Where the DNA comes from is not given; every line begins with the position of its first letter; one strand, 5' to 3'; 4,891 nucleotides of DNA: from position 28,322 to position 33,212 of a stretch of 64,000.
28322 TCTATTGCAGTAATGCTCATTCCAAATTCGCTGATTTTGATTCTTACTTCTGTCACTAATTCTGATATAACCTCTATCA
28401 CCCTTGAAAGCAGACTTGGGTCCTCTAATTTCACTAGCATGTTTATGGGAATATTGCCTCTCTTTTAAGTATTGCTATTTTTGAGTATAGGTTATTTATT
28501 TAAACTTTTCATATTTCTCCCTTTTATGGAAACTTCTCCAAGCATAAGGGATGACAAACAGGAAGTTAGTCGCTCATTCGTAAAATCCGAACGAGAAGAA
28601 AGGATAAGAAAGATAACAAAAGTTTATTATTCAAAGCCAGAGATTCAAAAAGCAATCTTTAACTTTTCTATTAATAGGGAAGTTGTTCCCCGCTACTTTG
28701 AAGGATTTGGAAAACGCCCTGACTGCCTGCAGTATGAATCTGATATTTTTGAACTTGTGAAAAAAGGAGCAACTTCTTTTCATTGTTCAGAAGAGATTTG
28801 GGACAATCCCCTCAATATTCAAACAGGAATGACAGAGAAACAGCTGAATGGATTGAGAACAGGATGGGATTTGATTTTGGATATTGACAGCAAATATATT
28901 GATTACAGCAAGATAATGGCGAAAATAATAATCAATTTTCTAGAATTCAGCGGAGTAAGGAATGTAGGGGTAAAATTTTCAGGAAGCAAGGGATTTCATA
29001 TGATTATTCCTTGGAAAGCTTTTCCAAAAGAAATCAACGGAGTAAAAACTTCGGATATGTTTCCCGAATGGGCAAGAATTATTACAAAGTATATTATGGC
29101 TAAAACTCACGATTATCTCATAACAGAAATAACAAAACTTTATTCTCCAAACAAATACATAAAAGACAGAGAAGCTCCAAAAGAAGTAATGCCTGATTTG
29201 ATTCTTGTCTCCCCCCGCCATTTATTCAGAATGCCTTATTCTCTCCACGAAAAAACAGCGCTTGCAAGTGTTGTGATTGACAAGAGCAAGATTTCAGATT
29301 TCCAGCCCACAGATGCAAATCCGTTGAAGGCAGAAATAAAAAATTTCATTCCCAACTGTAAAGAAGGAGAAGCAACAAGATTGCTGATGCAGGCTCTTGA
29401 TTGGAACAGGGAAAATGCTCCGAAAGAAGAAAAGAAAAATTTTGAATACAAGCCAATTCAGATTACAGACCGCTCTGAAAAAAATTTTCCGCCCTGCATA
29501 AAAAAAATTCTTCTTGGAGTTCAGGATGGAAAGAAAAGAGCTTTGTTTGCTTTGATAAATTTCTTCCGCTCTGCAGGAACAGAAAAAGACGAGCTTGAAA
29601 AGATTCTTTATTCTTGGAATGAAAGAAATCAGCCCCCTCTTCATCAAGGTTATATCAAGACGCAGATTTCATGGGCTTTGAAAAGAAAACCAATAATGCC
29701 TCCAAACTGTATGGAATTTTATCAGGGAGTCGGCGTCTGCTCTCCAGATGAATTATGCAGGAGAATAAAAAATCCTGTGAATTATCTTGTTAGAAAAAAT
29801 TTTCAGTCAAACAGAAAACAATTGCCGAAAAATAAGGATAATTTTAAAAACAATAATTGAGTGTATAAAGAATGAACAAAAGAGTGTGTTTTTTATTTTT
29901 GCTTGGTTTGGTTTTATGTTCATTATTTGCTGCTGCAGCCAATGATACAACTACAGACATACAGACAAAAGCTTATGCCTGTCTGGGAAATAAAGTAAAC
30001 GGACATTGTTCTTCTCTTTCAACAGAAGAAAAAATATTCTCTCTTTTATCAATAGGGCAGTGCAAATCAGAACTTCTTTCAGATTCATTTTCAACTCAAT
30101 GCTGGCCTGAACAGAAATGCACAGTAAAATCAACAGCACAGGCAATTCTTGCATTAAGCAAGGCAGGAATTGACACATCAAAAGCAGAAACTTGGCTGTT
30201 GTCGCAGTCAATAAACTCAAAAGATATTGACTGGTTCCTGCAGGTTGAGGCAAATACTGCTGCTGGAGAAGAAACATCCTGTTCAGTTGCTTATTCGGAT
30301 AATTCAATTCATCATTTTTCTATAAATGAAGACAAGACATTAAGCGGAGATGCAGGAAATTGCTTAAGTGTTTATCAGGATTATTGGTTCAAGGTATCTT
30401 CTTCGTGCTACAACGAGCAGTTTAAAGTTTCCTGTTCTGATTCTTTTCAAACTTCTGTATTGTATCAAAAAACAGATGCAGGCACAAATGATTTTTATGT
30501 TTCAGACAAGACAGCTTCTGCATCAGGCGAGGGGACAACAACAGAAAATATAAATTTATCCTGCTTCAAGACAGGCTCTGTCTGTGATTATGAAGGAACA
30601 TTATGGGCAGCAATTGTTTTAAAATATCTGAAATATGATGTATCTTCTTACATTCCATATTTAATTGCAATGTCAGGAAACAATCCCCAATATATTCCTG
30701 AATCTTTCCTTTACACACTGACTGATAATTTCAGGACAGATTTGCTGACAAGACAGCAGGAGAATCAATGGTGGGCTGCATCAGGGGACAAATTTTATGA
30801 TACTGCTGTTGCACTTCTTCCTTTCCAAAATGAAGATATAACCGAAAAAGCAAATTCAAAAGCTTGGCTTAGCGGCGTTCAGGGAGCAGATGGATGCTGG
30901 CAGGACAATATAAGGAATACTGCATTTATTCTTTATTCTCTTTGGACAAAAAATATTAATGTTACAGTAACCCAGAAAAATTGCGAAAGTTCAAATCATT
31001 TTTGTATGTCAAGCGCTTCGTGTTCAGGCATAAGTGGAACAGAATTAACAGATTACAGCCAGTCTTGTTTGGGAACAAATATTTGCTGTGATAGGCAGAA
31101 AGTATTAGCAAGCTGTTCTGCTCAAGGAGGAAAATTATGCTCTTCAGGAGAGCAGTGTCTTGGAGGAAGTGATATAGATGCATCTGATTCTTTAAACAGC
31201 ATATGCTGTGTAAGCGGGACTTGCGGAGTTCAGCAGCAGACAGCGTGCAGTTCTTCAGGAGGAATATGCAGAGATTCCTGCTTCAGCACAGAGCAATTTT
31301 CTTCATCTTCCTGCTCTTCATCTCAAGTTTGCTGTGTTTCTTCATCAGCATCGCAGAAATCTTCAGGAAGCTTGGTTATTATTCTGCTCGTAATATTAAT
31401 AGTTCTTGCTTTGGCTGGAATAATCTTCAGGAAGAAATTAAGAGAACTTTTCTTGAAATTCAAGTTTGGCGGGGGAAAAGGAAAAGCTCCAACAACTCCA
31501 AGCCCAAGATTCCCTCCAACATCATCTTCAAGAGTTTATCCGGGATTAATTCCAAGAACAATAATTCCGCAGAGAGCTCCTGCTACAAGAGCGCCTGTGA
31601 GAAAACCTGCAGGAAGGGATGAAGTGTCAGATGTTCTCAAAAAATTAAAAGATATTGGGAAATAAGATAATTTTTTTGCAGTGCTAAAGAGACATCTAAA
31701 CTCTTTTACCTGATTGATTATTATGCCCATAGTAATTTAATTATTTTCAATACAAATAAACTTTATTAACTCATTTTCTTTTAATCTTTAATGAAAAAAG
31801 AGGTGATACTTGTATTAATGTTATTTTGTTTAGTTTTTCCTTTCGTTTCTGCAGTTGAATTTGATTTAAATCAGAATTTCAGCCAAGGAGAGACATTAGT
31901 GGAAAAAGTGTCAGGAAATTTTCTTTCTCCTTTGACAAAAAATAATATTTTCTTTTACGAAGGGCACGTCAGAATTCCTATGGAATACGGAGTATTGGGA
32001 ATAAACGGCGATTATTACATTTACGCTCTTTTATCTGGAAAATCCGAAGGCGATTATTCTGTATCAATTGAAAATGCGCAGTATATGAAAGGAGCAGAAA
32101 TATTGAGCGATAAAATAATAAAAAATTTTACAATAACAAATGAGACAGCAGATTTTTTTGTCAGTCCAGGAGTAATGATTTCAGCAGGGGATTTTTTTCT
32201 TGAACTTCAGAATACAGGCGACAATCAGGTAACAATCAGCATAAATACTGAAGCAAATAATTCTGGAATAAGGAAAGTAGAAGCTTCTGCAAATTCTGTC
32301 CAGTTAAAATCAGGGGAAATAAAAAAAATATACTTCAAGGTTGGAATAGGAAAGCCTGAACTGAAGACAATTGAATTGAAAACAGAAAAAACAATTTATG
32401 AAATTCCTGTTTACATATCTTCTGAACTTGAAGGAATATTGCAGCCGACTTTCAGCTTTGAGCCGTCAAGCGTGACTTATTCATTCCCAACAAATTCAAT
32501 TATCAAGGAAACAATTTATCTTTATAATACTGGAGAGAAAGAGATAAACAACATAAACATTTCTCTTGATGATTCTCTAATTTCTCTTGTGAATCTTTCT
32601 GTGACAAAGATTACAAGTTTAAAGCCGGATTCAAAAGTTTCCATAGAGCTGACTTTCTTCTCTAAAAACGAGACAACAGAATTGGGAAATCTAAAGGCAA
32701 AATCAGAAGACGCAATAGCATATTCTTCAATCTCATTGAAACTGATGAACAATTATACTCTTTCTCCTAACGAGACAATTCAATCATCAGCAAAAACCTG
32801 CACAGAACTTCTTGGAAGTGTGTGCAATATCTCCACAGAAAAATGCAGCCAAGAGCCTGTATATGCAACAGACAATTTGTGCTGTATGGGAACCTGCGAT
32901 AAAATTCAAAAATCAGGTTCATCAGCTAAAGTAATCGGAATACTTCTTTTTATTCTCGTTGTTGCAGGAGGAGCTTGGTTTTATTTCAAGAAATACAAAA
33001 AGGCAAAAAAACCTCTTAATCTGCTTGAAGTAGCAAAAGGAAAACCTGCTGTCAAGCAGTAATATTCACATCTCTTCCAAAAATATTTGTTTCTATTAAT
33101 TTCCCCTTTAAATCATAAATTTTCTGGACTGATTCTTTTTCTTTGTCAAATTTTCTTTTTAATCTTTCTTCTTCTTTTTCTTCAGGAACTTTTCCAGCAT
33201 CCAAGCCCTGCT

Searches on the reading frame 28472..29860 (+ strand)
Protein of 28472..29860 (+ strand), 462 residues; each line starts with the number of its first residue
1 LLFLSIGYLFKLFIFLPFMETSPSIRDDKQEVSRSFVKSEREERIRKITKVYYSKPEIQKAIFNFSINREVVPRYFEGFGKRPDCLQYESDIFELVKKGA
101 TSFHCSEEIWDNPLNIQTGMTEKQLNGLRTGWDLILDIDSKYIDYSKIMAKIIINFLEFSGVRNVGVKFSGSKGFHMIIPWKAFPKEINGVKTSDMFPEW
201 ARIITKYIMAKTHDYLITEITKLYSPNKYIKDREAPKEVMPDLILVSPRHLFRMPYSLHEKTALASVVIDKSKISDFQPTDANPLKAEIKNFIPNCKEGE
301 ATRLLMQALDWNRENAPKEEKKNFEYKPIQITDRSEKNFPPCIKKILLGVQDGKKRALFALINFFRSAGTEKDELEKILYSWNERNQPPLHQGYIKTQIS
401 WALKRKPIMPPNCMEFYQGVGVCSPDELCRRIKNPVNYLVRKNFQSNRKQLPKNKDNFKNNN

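Call 76: search_protein_families(library=pfam, proteins=[window:28472-29860:+], max_evalue=0.01)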
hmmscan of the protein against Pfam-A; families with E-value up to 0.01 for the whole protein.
window:28472-29860:+ (462 aa): 3 families
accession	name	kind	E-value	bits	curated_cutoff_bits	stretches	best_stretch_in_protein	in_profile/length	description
PF01896.25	DNA_primase_S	-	3.1e-07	31.3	26.8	1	137-269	15-161/163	DNA primase small subunit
PF04104.19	DNA_primase_lrg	-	1.5e-06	28.2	22.4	1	313-432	79-217/266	Eukaryotic and archaeal DNA primase, large subunit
PF08708.16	PriCT_1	-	0.0075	16.3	21.1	0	357-392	16-51/67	Primase C terminal 1 (PriCT-1)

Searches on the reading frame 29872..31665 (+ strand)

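Call 76: search_protein_families(library=pfam, proteins=[window:29872-31665:+], max_evalue=0.01)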
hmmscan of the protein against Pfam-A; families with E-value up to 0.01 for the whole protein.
window:29872-31665:+ (597 aa): 1 family
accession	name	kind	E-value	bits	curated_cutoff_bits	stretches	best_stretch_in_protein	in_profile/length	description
PF13841.11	Defensin_beta_2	-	0.0013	19.6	22.2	1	459-488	2-30/30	Beta defensin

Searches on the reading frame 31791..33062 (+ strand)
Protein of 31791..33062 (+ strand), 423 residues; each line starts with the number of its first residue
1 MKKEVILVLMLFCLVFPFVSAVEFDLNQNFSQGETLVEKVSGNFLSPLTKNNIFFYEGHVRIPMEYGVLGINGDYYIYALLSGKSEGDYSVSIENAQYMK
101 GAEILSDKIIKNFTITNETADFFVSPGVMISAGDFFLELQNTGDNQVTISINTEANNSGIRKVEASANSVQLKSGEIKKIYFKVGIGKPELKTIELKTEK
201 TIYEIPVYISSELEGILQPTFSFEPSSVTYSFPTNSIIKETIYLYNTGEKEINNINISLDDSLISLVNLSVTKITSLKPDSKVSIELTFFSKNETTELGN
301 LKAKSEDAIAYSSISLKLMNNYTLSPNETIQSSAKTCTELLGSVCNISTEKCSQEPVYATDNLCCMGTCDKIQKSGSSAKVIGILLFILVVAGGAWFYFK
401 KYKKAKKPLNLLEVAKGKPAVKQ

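Call 76: search_protein_families(library=pfam, proteins=[window:31791-33062:+], max_evalue=0.01)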
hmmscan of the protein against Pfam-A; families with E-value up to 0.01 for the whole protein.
window:31791-33062:+ (423 aa): 1 family
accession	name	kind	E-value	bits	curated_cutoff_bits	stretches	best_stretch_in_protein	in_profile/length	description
PF14283.11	CD1107-like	-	9.1e-05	22.9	26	1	340-407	91-158/158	Mobile element protein CD1107-like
